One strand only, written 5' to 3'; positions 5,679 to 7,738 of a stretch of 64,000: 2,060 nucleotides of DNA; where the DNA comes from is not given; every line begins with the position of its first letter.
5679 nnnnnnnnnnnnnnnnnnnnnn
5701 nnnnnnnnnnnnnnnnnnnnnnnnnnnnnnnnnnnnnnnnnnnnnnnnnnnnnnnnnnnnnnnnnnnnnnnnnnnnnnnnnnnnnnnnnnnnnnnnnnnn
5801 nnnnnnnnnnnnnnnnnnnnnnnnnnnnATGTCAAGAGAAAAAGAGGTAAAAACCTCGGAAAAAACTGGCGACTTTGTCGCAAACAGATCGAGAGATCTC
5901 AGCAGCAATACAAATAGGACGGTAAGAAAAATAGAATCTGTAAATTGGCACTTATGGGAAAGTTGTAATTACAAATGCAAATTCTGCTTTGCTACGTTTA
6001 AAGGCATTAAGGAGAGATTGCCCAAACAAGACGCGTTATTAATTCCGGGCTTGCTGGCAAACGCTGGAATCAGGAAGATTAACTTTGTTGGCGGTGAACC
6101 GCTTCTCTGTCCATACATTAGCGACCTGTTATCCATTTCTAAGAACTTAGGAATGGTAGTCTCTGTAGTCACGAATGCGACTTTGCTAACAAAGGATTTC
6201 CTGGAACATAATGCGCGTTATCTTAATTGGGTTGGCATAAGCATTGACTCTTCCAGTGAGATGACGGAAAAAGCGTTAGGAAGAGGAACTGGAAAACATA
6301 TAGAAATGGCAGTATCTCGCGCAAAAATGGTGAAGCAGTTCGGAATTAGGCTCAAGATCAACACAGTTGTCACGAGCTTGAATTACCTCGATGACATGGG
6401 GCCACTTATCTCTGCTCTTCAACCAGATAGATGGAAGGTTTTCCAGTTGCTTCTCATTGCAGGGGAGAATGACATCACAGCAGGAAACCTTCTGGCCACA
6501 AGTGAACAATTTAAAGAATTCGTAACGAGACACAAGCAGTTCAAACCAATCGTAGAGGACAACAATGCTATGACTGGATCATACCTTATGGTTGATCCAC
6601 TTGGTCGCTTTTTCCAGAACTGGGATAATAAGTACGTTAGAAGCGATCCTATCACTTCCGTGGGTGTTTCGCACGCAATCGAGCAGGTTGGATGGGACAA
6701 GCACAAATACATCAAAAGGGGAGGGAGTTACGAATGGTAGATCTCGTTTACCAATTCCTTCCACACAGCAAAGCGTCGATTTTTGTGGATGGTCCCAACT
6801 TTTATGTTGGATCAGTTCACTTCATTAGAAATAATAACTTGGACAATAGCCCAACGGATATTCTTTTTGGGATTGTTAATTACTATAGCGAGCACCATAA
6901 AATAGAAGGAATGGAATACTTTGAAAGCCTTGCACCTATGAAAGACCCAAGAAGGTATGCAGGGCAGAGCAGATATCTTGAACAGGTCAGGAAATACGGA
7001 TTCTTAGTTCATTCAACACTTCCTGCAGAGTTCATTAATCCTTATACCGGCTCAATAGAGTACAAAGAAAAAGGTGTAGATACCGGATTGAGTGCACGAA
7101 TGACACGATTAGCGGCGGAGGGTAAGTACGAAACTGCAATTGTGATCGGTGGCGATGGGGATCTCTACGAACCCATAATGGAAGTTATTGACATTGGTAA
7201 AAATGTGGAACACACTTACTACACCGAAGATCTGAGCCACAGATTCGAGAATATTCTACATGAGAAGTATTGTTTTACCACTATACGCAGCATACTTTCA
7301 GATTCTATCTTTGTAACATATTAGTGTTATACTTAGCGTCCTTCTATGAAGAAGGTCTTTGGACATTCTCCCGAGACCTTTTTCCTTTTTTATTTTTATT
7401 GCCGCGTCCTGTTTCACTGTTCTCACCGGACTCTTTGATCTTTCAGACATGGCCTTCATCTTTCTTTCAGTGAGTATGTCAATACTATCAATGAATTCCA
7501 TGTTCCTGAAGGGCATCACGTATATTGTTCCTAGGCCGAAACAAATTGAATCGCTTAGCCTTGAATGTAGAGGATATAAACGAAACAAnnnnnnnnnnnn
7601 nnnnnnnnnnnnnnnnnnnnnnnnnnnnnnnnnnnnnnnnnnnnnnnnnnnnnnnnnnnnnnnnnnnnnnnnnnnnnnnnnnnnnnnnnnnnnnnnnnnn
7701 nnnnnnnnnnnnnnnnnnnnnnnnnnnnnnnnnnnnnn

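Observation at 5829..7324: Viperin-like radical-SAM gene translationally coupled to an NYN/LabA nuclease-fold gene: candidate two-gene antiviral cassette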

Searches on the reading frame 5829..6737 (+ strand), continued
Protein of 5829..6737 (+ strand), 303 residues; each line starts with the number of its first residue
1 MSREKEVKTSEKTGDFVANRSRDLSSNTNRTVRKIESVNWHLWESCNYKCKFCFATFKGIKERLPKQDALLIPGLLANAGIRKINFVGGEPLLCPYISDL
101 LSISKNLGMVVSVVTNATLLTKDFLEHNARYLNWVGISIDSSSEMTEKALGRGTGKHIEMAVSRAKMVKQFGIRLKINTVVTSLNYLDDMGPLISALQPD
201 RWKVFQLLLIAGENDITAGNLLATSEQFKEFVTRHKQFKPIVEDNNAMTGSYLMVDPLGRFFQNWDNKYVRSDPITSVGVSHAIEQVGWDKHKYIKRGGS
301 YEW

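Call 93: search_protein_families(library=pfam, proteins=[L033:1385-2140:+, L051:5124-5879:+, L033:632-1381:+, L033:4771-5880:+, L051:8250-9086:-, L005:3534-3899:+], max_evalue=0.01)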
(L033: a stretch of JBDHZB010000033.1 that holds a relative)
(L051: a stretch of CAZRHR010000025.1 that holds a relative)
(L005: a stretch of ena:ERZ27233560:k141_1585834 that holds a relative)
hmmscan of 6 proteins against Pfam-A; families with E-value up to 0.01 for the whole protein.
L033:1385-2140:+ (252 aa): 3 families
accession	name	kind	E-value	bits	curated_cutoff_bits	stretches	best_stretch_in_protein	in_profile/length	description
PF00072.30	Response_reg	-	3.7e-08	34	30.2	1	6-117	1-109/111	Response regulator receiver domain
PF20274.4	cREC_REC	-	1.2e-05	26.3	27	1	30-73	13-56/88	Cyclic-phosphate processing Receiver domain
PF04397.21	LytTR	-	0.0006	20.4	22.6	1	145-251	5-97/98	LytTr DNA-binding domain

L051:5124-5879:+ (252 aa): 2 families
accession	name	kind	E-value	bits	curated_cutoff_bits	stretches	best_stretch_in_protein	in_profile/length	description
PF00072.30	Response_reg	-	3.5e-05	24.4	30.2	1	6-87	1-83/111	Response regulator receiver domain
PF04397.21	LytTR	-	0.00043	20.9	22.6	1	142-248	2-94/98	LytTr DNA-binding domain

L033:632-1381:+ (250 aa): 2 families
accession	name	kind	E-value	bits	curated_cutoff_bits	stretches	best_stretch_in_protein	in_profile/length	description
PF06580.19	His_kinase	-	2.5e-11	44.1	25.2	1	64-136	2-79/81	Histidine kinase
PF14662.11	KASH_CCD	-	0.0096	16.4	43.3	0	27-137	71-181/191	Coiled-coil region of CCDC155 or KASH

L033:4771-5880:+ (370 aa): 1 family
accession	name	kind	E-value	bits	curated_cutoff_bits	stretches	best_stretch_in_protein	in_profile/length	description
PF02086.21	MethyltransfD12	-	5.9e-21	75.8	22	1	23-232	1-191/253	D12 class N6 adenine-specific DNA methyltransferase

L051:8250-9086:- (278 aa): 0 families

L005:3534-3899:+ (122 aa): 0 families

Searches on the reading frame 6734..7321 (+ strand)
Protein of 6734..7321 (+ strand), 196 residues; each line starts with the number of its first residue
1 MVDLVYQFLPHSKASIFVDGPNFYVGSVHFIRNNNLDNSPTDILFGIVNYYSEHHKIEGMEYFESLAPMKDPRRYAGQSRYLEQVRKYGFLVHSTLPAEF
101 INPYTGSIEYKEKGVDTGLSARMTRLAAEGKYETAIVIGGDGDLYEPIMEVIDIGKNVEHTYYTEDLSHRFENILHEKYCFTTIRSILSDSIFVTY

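Call 3: search_protein_families(library=pfam, proteins=[window:6734-7321:+], max_evalue=0.1)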
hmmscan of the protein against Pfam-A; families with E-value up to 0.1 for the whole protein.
window:6734-7321:+ (196 aa): 1 family
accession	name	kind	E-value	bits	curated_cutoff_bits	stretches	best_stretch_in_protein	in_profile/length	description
PF01936.24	NYN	-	8.8e-08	33.2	24.2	1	13-161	1-123/145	NYN domain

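Call 4: search_protein_families(library=padloc, proteins=[window:6734-7321:+], max_evalue=0.1)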
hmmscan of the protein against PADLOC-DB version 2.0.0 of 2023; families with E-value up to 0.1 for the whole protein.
window:6734-7321:+ (196 aa): 1 family
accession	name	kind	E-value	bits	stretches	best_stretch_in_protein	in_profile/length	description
PDLC04163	HEC-09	-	2.6e-08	31.8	1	14-154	4-145/203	-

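Call 5: search_protein_families(library=ncbifam, proteins=[window:6734-7321:+], max_evalue=0.1)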
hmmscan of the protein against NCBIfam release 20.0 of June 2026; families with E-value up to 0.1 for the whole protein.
window:6734-7321:+ (196 aa): 0 families

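Call 6: find_homologous_proteins(query=window:6734-7321:+, max_evalue=0.001)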
Query window:6734-7321:+ (196 aa): 1 proteins with E <= 0.001 among 70 candidates.
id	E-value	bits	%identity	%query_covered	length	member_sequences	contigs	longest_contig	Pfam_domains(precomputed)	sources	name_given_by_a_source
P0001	3.7e-128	443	100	100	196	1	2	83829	PF01936.25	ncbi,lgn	-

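Call 9: find_encoding_contigs(protein=P0001, flank=10000, max_places=6)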
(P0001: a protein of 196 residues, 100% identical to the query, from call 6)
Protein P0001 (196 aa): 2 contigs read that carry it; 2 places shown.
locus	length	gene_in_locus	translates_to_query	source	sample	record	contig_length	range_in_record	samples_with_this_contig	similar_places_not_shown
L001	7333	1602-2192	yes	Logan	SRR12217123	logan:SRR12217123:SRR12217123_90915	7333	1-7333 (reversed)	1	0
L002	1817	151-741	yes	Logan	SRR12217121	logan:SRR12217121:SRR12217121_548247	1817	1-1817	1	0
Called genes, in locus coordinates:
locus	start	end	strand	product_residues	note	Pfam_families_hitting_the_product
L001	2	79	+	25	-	?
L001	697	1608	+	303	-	PF04055:Radical_SAM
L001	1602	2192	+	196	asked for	PF01936:NYN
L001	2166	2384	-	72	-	-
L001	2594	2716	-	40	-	-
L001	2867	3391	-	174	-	PF01712:dNK (faint), PF13238:AAA_18 (weak)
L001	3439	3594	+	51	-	-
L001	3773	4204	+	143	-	PF01967:MoaC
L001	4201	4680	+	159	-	PF00994:MoCF_biosynth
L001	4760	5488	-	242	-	PF00899:ThiF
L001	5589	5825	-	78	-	PF02597:ThiS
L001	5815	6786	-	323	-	PF04055:Radical_SAM, PF13353:Fer4_12 (weak), PF06463:Mob_synth_C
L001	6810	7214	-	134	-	PF02391:MoaE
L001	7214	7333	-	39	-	?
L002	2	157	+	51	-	?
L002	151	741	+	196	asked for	PF01936:NYN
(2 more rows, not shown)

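Call 20: search_protein_representatives(protein=window:6734-7321:+)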
Query: 196 residues. Proteins with E-value up to 0.001 (for the whole library): 169; up to 1e-10: 3; up to 1e-30: 1. The best 150 are listed.
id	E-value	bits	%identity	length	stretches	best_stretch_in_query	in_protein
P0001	1.2e-128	442.9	100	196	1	1-196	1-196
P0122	8.1e-11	58.4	29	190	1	8-175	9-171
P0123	8.2e-11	58.4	35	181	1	12-173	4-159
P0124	1.6e-10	57.5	35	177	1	13-172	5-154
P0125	2.0e-10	57.2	30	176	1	14-174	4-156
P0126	2.5e-10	56.8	35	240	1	13-166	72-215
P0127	2.9e-10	56.6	29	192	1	12-171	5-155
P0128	5.0e-09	52.6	31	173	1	16-170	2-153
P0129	6.4e-09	52.2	30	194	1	15-182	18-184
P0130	7.2e-09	52.1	34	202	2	98-167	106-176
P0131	8.5e-09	51.8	32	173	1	13-165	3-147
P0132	1.2e-08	51.4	31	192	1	13-168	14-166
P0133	2.7e-08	50.2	37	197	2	109-169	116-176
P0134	4.2e-08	49.6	29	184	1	13-173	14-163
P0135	4.7e-08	49.4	32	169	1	16-174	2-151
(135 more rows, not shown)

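Call 39: search_protein_families(library=pfam, alignment_id=A3, max_evalue=0.001)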
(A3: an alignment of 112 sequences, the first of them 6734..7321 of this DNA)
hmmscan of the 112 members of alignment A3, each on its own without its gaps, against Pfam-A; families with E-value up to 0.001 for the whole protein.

A. member 1, window:6734-7321:+ (196 aa): 1 family
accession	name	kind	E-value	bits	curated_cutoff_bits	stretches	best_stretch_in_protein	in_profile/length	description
PF01936.24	NYN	-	8.8e-08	33.2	24.2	1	13-161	1-123/145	NYN domain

B. families by the number of members that match (of 112 scanned): 86 families (the first 25 are shown)
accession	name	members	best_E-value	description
PF13238.12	AAA_18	13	1.7e-11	AAA domain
PF13671.12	AAA_33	11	2.3e-11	AAA domain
PF13207.12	AAA_17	11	5.2e-09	AAA domain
PF21448.3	DNMK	10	7.6e-07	Deoxynucleotide monophosphate kinase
PF13245.12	AAA_19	9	1.2e-13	AAA domain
PF13604.12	AAA_30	9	4.9e-11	AAA domain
PF00270.35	DEAD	9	1.2e-05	DEAD/DEAH box helicase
PF13086.12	AAA_11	8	1.1e-32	AAA domain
PF01121.26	CoaE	7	1.4e-05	Dephospho-CoA kinase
PF13173.12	AAA_14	7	2e-05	AAA domain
PF01443.25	Viral_helicase1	6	2e-07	Viral superfamily 1 RNA helicase core domain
PF20720.3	nSTAND3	6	7.7e-05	Novel STAND NTPase 3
PF13087.12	AAA_12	5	5.7e-42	AAA domain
PF01936.24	NYN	5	1.6e-33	NYN domain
PF13189.12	Cytidylate_kin2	4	1.8e-10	Cytidylate kinase-like family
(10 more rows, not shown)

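Call 63: predict_structure(alignment_id=A4)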
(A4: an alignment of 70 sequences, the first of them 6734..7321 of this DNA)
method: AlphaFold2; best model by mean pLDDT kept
length: 196 residues; sequences in the alignment: 70
mean_pLDDT: 91.1   pTM: 0.87
mean pLDDT of the five models: 91.1, 91.0, 90.3, 89.9, 89.6
residues with pLDDT >= 90: 155; 70-90: 25; 50-70: 10; < 50: 6
segments of 3 or more residues with pLDDT < 50: 1-4
pLDDT, mean of each block of 10 residues (from residue 1): 56 96 96 94 95 96 97 96 97 97 96 96 98 97 95 96 91 78 89 54
secondary structure, 60 per line:
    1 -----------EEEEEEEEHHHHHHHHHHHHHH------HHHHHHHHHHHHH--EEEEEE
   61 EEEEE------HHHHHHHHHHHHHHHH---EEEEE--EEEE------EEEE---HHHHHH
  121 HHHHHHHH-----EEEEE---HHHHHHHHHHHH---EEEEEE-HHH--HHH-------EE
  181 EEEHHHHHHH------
elements in order: E12-19 H20-33 H40-52 E55-65 H72-87 E91-95 E98-101 E108-111 H115-128 E134-138 H142-153 E157-162 E179-183 H184-190

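Call 65: search_solved_structures(query=A4, max_evalue=0.01)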
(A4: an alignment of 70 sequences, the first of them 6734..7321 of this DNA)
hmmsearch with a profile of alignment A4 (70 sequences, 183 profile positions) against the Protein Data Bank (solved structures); distinct sequences matched with E-value up to 0.01: 2.
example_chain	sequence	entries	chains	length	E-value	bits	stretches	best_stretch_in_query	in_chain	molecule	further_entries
2qip_A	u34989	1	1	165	1.6e-19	73.7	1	4-171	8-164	Protein of unknown function VPA0982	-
7mcd_A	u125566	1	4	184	0.0002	24.5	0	121-159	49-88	AI-designed TIM-barrel F15C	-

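Call 66: fold_search(model_id=the predicted structure, library=pdb)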
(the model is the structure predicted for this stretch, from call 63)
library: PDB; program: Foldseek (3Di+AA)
matches with E <= 10: 1624; with E <= 0.001: 1
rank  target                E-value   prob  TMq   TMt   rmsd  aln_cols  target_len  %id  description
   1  2qip                  4.1e-08  1.00  0.60  0.71   4.3       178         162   18  Crystal structure of a protein of unknown function VPA0982 from Vibrio parahaemolyticus RIMD 2210633 (released 2007-07-24)
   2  5jfc_L                1.2e-03  0.80  0.25  0.12  20.6       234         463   12  NADH-dependent Ferredoxin:NADP Oxidoreductase (NfnI) from Pyrococcus furiosus (released 2017-04-12)
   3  5jca_L                1.3e-03  0.77  0.25  0.12  20.7       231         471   12  NADP(H) bound NADH-dependent Ferredoxin:NADP Oxidoreductase (NfnI) from Pyrococcus furiosus (released 2017-04-12)
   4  1lw7                  1.6e-03  0.94  0.32  0.22   9.1       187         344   13  NADR PROTEIN FROM HAEMOPHILUS INFLUENZAE (released 2002-08-07)
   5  4tld_D                2.2e-03  0.85  0.29  0.27   9.1       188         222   11  Crystal structure of N-terminal C1 domain of KaiC (released 2015-07-01)
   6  8qe8_1                2.6e-03  0.97  0.38  0.36   8.5       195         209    9  Structure of the non-canonical CTLH E3 substrate receptor WDR26 bound to NMNAT1 substrate (released 2024-05-15)
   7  1exn_A                3.0e-03  0.98  0.39  0.29   7.4       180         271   15  T5 5'-EXONUCLEASE (released 1997-07-07)
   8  8xfh_B                3.0e-03  0.96  0.31  0.17   7.8       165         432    5  Crystal structure of MiCGT(E152Q/V190D/S122P) in complex with UDP (released 2024-12-18)
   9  3meq_C                3.8e-03  0.91  0.32  0.22   9.8       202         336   13  Crystal structure of alcohol dehydrogenase from Brucella melitensis (released 2010-04-28)
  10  4oo3                  4.1e-03  0.98  0.33  0.17   6.4       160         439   12  Crystal structure of a putative oxidoreductase (PARMER_00841) from Parabacteroides merdae ATCC 43184 at 2.23 A resolutio (released 2014-03-05)
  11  3uqe_B                4.3e-03  0.98  0.29  0.20   9.5       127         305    8  Crystal structure of the Phosphofructokinase-2 mutant Y23D from Escherichia coli (released 2012-11-21)
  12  2p6p_B                4.9e-03  0.97  0.35  0.21   6.6       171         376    8  X-ray crystal structure of C-C bond-forming dTDP-D-Olivose-transferase UrdGT2 (released 2007-08-07)
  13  4ycs_A                5.2e-03  1.00  0.39  0.58   6.2       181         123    8  Crystal structure of putative lipoprotein from Peptoclostridium difficile 630 (fragment) (released 2015-03-18)
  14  4tlc_B                5.2e-03  0.80  0.30  0.27   8.5       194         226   10  Crystal structure of N-terminal C1 domain of KaiC (released 2015-07-01)
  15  3jul                  5.9e-03  0.92  0.32  0.23   9.9       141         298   12  Crystal structure of Listeria innocua D-Tagatose-6-Phosphate Kinase bound with substrate (released 2009-10-06)
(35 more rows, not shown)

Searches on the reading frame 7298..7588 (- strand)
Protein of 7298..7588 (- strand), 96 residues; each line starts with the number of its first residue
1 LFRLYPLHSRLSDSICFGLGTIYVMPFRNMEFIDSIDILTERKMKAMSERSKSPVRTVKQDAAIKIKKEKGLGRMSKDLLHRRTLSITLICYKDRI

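Call 11: search_protein_families(library=pfam, proteins=[window:7298-7588:-], max_evalue=0.01)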
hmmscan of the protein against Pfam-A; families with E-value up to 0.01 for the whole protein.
window:7298-7588:- (96 aa): 1 family
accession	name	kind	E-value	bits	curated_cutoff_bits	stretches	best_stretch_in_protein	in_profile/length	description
PF16721.11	zf-H3C2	-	0.0055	17.5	26.7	1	27-67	41-81/102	Zinc-finger like, probable DNA-binding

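Call 71: search_protein_families(library=ncbifam, proteins=[window:7298-7585:-], max_evalue=0.01)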
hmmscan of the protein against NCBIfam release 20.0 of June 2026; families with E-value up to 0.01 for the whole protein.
window:7298-7585:- (95 aa): 0 families
